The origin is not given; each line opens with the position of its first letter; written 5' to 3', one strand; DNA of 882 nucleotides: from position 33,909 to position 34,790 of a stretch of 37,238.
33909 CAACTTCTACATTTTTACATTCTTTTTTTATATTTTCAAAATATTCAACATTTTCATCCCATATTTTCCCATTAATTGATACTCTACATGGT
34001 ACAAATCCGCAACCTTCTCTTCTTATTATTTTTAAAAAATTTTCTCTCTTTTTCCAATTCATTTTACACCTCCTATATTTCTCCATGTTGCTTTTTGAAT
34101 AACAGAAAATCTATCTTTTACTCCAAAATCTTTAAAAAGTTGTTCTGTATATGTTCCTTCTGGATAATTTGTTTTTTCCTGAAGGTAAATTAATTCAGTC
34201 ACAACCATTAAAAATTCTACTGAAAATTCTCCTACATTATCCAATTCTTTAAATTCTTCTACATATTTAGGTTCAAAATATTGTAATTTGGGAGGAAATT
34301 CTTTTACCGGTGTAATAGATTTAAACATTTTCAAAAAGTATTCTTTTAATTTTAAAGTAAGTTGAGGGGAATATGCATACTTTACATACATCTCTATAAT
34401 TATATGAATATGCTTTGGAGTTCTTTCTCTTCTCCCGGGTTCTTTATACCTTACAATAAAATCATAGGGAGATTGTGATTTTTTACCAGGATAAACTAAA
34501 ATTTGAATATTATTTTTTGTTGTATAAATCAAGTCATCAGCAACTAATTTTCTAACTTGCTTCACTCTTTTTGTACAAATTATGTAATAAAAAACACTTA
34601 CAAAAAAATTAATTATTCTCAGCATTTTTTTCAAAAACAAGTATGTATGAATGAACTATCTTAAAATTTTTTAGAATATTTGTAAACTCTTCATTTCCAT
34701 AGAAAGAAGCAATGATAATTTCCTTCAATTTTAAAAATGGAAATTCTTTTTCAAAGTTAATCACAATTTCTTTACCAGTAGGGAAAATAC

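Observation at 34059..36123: Two-gene methyltransferase cassette wedged between translationally coupled genes of a leu-like metabolic operon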

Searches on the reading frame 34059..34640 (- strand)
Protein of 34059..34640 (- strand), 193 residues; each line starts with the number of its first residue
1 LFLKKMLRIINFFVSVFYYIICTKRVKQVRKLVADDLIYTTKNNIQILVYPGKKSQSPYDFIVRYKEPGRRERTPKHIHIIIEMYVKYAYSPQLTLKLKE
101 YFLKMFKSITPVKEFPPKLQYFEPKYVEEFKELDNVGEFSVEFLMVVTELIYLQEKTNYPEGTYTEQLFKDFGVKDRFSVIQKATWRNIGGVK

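Call 3: search_protein_families(library=pfam, proteins=[window:34059-34640:-], max_evalue=0.01)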
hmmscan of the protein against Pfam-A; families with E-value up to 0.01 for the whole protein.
window:34059-34640:- (193 aa): 0 families

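Call 6: search_protein_families(library=padloc, proteins=[window:34059-34625:-], max_evalue=0.1)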
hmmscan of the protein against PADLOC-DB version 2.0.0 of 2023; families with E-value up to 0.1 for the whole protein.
window:34059-34625:- (188 aa): 0 families

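Call 7: search_protein_families(library=ncbifam, proteins=[window:34059-34625:-], max_evalue=0.01)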
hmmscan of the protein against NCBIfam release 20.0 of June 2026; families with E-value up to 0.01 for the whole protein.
window:34059-34625:- (188 aa): 0 families

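Call 8: find_homologous_proteins(query=window:34059-34625:-, max_evalue=0.01)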
Query window:34059-34625:- (188 aa): 526 proteins with E <= 0.01 among 533 candidates; the best 120 are listed.
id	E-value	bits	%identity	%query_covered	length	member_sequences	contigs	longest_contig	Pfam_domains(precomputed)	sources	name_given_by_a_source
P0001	1.1e-111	389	94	100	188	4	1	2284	-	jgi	-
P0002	2.5e-88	313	77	96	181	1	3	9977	-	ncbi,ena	ncbi:MAG: hypothetical protein ACPLZ9_00885 [Candidatus Ratteibacteria bacterium]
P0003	6.4e-82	292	67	97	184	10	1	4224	-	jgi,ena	-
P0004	6.3e-81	289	67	96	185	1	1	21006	-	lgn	-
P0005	4.7e-76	273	61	97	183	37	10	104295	-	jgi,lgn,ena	jgi:hypothetical protein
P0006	5.9e-76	272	63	97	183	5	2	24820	-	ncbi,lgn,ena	-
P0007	7.0e-76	272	61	97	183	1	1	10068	-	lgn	-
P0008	1.8e-75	271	63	98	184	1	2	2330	-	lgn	-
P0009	1.9e-75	271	60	97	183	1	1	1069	-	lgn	-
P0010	2.2e-75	271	63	93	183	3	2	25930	-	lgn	-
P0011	5.8e-75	269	62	98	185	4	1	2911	-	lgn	-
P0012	1.1e-74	268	61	97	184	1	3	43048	-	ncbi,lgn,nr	ncbi:MAG: hypothetical protein HPY54_13140 [Chthonomonadetes bacterium]|nr:hypothetical protein [Cht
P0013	1.6e-74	268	63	97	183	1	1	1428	-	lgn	-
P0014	1.7e-74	268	63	98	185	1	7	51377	-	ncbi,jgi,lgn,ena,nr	ncbi:MAG TPA: hypothetical protein PLQ41_00720 [bacterium]|nr:hypothetical protein [bacterium] HPP29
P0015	2.0e-74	267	61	98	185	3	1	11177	-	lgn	-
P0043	2.0e-71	258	59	98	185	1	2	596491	-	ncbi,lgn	-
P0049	3.5e-71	257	61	95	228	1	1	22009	-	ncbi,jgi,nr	ncbi:MAG: hypothetical protein J7K36_03635 [Archaeoglobaceae archaeon]|nr:hypothetical protein [Arch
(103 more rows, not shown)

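Call 9: find_encoding_contigs(protein=P0002, flank=6000, max_places=3)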
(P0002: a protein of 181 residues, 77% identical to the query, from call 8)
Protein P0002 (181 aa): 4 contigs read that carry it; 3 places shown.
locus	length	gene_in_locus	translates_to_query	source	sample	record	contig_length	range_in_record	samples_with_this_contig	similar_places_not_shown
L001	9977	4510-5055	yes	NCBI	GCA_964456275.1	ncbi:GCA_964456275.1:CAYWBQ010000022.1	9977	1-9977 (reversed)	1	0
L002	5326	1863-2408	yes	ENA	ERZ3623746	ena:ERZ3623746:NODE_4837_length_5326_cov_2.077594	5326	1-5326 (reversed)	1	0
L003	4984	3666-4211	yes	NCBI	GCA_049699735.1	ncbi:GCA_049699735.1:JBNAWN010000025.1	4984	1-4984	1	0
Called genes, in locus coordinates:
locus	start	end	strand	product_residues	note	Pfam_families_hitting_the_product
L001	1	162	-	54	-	?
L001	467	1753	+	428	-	PF00682:HMGL-like, PF22617:HCS_D2, PF08502:LeuA_dimer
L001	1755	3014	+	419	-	PF00330:Aconitase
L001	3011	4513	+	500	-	PF01555:N6_N4_Mtase, PF02086:MethyltransfD12 (weak), PF01170:UPF0020, PF08241:Methyltransf_11 (faint), PF13649:Methyltransf_25 (faint), PF13847:Methyltransf_31, PF01555:N6_N4_Mtase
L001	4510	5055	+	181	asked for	-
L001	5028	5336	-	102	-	-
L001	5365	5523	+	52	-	-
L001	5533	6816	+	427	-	PF13378:MR_MLE_C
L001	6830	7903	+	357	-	PF00180:Iso_dh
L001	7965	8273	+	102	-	-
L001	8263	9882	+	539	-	PF03485:Arg_tRNA_synt_N, PF00750:tRNA-synt_1d, PF09334:tRNA-synt_1g (faint), PF05746:DALR_1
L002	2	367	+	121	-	?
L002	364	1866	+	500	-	PF01555:N6_N4_Mtase, PF02086:MethyltransfD12 (weak), PF01170:UPF0020, PF08241:Methyltransf_11 (faint), PF13649:Methyltransf_25 (faint), PF13847:Methyltransf_31, PF01555:N6_N4_Mtase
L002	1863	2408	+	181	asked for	-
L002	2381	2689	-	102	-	-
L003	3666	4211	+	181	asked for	-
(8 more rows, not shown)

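Call 10: find_encoding_contigs(protein=P0043, flank=6000, max_places=2)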
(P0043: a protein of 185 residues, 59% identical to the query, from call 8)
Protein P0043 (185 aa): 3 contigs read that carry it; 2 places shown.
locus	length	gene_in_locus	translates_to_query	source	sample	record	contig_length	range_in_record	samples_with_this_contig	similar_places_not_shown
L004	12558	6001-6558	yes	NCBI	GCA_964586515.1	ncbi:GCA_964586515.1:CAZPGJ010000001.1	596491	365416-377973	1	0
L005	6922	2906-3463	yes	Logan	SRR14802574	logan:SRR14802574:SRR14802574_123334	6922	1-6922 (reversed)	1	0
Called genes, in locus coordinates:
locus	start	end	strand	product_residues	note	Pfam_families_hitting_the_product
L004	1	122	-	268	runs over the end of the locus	PF08282:Hydrolase_3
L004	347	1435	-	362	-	PF01926:MMR_HSR1, PF02421:FeoB_N (faint), PF06071:YchF-GTPase_C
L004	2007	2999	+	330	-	PF06144:DNA_pol3_delta, PF21694:DNA_pol3_delta_C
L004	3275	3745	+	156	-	PF03479:PCC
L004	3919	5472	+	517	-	PF01555:N6_N4_Mtase, PF01170:UPF0020 (weak), PF02475:TRM5-TYW2_MTfase (weak), PF09445:Methyltransf_15 (weak), PF13847:Methyltransf_31 (weak), PF08241:Methyltransf_11 (faint), PF13649:Methyltransf_25 (faint), PF01555:N6_N4_Mtase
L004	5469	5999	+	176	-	-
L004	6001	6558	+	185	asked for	-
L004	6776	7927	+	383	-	PF04055:Radical_SAM (weak)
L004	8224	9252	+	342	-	-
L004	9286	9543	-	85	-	PF01713:Smr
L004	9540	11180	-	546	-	PF01171:ATP_bind_3, PF11734:TilS_C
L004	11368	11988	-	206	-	PF00300:His_Phos_1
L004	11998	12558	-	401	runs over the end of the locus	PF16491:Peptidase_M48_N, PF01435:Peptidase_M48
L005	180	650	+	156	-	PF03479:PCC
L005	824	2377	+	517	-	PF01555:N6_N4_Mtase, PF01170:UPF0020 (weak), PF02475:TRM5-TYW2_MTfase (weak), PF09445:Methyltransf_15 (weak), PF13847:Methyltransf_31 (weak), PF08241:Methyltransf_11 (faint), PF13649:Methyltransf_25 (faint), PF01555:N6_N4_Mtase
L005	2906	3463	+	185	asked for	-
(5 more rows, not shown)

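Call 11: find_encoding_contigs(protein=P0005, flank=6000, max_places=4)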
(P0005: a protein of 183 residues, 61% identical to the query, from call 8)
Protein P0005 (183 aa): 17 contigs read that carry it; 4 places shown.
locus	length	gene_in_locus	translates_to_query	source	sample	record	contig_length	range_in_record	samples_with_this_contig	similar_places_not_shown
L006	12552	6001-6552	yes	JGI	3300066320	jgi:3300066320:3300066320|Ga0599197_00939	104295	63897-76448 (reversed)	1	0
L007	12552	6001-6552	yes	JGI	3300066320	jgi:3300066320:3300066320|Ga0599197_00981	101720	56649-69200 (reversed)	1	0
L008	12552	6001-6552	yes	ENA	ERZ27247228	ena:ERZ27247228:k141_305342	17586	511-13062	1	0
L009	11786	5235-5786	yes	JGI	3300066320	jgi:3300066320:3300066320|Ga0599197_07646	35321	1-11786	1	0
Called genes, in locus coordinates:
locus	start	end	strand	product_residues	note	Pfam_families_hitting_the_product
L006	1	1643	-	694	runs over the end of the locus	PF13401:AAA_22 (weak), PF25872:HTH_77 (weak), PF07719:TPR_2 (faint), PF13424:TPR_12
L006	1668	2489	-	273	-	PF00486:Trans_reg_C (weak), PF03704:BTAD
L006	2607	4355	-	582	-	PF07973:tRNA_SAD, PF00587:tRNA-synt_2b, PF03129:HGTP_anticodon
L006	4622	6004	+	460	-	PF08241:Methyltransf_11 (faint), PF01555:N6_N4_Mtase, PF01170:UPF0020 (faint), PF01555:N6_N4_Mtase (weak)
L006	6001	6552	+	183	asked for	-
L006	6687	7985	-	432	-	PF13518:HTH_28 (weak), PF13551:HTH_29, PF13565:HTH_32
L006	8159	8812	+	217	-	PF01510:Amidase_2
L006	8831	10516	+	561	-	PF00246:Peptidase_M14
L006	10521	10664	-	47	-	-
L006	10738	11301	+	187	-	PF13424:TPR_12 (faint)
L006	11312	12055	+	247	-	PF00702:Hydrolase, PF13419:HAD_2, PF13242:Hydrolase_like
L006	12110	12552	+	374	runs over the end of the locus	PF14100:DUF6807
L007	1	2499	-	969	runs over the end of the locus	PF00486:Trans_reg_C (weak), PF03704:BTAD, PF07719:TPR_2 (faint), PF13191:AAA_16 (weak), PF25872:HTH_77 (weak), PF13424:TPR_12 (weak)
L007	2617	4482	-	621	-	PF07973:tRNA_SAD, PF00587:tRNA-synt_2b, PF03129:HGTP_anticodon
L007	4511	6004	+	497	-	PF01555:N6_N4_Mtase, PF01170:UPF0020 (faint), PF08241:Methyltransf_11 (faint), PF01555:N6_N4_Mtase (weak)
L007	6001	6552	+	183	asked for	-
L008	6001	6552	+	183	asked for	-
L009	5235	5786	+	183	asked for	-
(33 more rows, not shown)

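Call 15: search_solved_structures(query=A1, max_evalue=10, show_alignments=2)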
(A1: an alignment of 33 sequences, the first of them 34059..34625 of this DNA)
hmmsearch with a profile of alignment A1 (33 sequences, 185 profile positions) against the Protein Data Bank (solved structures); distinct sequences matched with E-value up to 10: 2.
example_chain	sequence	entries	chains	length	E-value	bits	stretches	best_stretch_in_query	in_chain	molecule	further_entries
6zhk_A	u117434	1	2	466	0.1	15.5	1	96-157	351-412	Adenosylmethionine-8-amino-7-oxononanoate aminotransferase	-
7ung_A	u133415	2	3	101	0.11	15.4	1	48-137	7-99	Protein CFAP141 | Cilia- and flagella-associated protein 141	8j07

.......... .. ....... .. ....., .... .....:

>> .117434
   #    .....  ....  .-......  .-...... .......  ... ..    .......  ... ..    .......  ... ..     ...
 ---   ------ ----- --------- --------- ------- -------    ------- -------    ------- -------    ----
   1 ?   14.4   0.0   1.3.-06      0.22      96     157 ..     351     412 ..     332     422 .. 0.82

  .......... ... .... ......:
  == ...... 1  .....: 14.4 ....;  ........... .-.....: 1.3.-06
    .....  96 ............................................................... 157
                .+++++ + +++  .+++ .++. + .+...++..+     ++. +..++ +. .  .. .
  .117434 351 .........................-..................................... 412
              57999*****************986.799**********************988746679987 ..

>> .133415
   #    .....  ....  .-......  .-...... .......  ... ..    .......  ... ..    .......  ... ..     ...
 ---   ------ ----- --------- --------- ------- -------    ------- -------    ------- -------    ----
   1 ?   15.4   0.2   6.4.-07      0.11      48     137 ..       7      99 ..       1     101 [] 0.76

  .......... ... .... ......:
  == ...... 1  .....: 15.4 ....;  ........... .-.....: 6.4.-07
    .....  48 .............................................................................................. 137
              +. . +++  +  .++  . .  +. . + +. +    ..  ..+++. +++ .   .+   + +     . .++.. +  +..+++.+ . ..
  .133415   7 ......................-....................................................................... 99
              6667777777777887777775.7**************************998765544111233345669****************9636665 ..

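Call 20: predict_structure(alignment_id=A1)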
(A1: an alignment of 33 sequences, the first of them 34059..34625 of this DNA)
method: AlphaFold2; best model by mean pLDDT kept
length: 188 residues; sequences in the alignment: 33
mean_pLDDT: 90.1   pTM: 0.80
mean pLDDT of the five models: 90.1, 85.8, 83.5, 53.4, 48.2
residues with pLDDT >= 90: 142; 70-90: 34; 50-70: 6; < 50: 6
segments of 3 or more residues with pLDDT < 50: 183-188
pLDDT, mean of each block of 10 residues (from residue 1): 85 88 69 94 90 90 94 96 98 98 93 95 96 96 96 90 96 93 44
secondary structure, 60 per line:
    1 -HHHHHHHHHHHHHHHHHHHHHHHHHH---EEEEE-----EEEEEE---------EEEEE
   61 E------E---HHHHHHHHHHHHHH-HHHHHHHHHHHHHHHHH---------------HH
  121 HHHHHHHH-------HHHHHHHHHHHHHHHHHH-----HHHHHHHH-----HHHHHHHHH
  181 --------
elements in order: H2-27 E31-35 E41-46 E56-61 H72-85 H87-103 H119-128 H136-153 H159-166 H172-180

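Call 24: fold_search(model_id=the predicted structure, library=pdb)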
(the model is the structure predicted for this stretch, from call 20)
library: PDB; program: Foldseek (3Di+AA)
matches with E <= 10: 197; with E <= 0.001: 0
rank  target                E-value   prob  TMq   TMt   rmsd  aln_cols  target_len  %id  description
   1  6jzw_A                6.8e-01  0.08  0.19  0.23  14.3       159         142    9  Crystal structure of SufU from Bacillus subtilis with Cys persulfurated (released 2020-05-06)
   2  6jzv_A                8.6e-01  0.08  0.20  0.25  15.2       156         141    9  Crystal structure of SufU from Bacillus subtilis (released 2020-05-06)
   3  1ffv_C                9.1e-01  0.10  0.20  0.15  10.4       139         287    6  CARBON MONOXIDE DEHYDROGENASE FROM HYDROGENOPHAGA PSEUDOFLAVA (released 2000-09-15)
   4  6jzv_C                1.0e+00  0.09  0.21  0.27  16.6       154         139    9  Crystal structure of SufU from Bacillus subtilis (released 2020-05-06)
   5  6jzv_B                1.1e+00  0.08  0.20  0.25  15.9       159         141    8  Crystal structure of SufU from Bacillus subtilis (released 2020-05-06)
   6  5tte_E                1.2e+00  0.08  0.19  0.22  13.0       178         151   10  Crystal Structure of an RBR E3 ubiquitin ligase in complex with an E2-Ub thioester intermediate mimic (released 2017-08-23)
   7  1su0                  1.4e+00  0.06  0.18  0.23  13.4       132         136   10  Crystal structure of a hypothetical protein at 2.3 A resolution (released 2004-08-24)
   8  2qq4_I                1.4e+00  0.06  0.18  0.22  13.1       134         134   12  Crystal structure of Iron-sulfur cluster biosynthesis protein IscU (TTHA1736) from thermus thermophilus HB8 (released 2008-07-29)
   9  3w0l_A                1.6e+00  0.03  0.13  0.06  13.7       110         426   11  The crystal structure of Xenopus Glucokinase and Glucokinase Regulatory Protein complex (released 2013-07-17)
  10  6jzw_B                1.8e+00  0.06  0.19  0.24  14.4       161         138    8  Crystal structure of SufU from Bacillus subtilis with Cys persulfurated (released 2020-05-06)
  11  5trc_B                1.8e+00  0.04  0.16  0.10  14.0       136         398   13  Crystal structure of phosphorylated AC3-AC5 domains of yeast acetyl-CoA carboxylase (released 2016-12-07)
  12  8rof_A                1.8e+00  0.03  0.14  0.09  19.3       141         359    6  Human cohesin SMC1A-HD(shortCC-EQ)/RAD21-C complex - ADP-Mg-bound conformation (released 2024-09-11)
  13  6jzv_D                1.9e+00  0.06  0.19  0.24  13.9       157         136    7  Crystal structure of SufU from Bacillus subtilis (released 2020-05-06)
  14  8roc_A                1.9e+00  0.02  0.13  0.08  18.5       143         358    6  Human cohesin SMC1A-HD(shortCC-EQ)/RAD21-C complex - Apo closed P-loop conformation (released 2024-09-11)
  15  9i0n_A                2.1e+00  0.35  0.18  0.06   3.7        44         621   14  Cryo-EM structure of human sortilin ectodomain (released 2025-12-17)
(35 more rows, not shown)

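Call 27: find_encoding_contigs(protein=P0049, flank=5000, max_places=1)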
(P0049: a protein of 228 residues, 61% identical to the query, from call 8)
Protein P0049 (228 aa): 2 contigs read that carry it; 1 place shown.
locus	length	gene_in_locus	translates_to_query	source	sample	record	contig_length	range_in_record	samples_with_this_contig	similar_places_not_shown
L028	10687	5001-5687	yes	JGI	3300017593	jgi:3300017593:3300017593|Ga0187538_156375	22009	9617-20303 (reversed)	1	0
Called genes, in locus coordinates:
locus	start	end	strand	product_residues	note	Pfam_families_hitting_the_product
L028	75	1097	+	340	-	PF08240:ADH_N, PF01262:AlaDh_PNT_C (weak), PF16912:Glu_dehyd_C (weak), PF00107:ADH_zinc_N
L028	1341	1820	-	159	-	PF13751:DDE_Tnp_1_6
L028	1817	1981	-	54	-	-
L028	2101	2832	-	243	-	PF05598:DUF772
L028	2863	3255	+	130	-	PF26468:GIY_YIG_3 (weak)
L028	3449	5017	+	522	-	PF01555:N6_N4_Mtase, PF02475:TRM5-TYW2_MTfase (weak), PF01170:UPF0020 (weak), PF06325:PrmA (weak), PF09445:Methyltransf_15 (weak), PF13847:Methyltransf_31 (weak), PF08241:Methyltransf_11 (weak), PF01555:N6_N4_Mtase, +1 more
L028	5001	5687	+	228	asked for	-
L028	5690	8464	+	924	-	PF00580:UvrD-helicase (weak), PF13086:AAA_11, PF13245:AAA_19 (weak), PF13604:AAA_30 (weak), PF01443:Viral_helicase1 (faint), PF13087:AAA_12, PF04480:DUF559, PF18741:MTES_1575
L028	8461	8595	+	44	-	-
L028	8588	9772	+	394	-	-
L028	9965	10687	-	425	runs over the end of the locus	PF01609:DDE_Tnp_1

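Call 29: find_related_loci(query=A1, collection=metagenome_contigs, flank=6000)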
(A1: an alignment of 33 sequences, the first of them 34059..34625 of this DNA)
Query A1 (188 aa) in metagenome_contigs; peptide patterns used: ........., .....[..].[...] (x = any residue, [..] = any of these).
507 stretches matched a pattern; 477 encode a relative of the query (tblastn E <= 1e-3); the best 80 are kept; 80 distinct loci.
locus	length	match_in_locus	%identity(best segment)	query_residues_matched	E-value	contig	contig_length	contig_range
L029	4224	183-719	68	5-183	2e-86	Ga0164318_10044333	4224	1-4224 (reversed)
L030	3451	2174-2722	64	1-183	4e-84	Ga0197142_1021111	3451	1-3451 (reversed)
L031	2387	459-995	65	5-183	7e-86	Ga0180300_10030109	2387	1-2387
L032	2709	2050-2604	62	1-185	1e-84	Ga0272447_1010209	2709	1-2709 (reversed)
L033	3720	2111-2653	61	1-181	1e-81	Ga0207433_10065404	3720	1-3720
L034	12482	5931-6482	63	1-184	4e-80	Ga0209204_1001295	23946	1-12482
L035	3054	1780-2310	62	7-183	1e-80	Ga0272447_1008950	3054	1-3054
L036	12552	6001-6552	62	1-184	6e-80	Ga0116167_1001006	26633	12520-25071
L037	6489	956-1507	62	1-184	4e-79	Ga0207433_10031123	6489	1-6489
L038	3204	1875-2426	62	1-184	1e-79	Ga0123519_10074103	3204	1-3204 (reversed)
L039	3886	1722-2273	60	1-184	6e-79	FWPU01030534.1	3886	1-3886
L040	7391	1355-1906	61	1-184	1e-78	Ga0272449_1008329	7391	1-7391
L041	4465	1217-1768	61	1-184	1e-78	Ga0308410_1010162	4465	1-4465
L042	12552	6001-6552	61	1-184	1e-78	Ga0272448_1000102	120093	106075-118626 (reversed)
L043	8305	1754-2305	60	1-184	4e-78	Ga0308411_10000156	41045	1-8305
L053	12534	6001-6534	62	7-184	1e-77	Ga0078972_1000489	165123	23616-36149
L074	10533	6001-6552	60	1-184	3e-76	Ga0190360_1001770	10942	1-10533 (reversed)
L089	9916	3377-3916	59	5-184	7e-75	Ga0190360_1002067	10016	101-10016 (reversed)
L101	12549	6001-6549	57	1-183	6e-74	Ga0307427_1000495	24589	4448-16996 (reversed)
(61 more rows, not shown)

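Call 30: find_related_loci(query=A1, collection=viral_contigs, flank=6000)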
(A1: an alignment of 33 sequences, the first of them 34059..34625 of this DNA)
Query A1 (188 aa) in viral_contigs; peptide patterns used: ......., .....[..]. (x = any residue, [..] = any of these).
22 stretches matched a pattern; 3 encode a relative of the query (tblastn E <= 1e-3); 3 distinct loci.
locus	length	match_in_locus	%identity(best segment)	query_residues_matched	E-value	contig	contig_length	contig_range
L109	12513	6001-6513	28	32-182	1e-16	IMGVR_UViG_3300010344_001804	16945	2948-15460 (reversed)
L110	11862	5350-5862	29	32-182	1e-16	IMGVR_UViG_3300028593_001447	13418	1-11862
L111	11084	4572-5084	28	32-182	1e-16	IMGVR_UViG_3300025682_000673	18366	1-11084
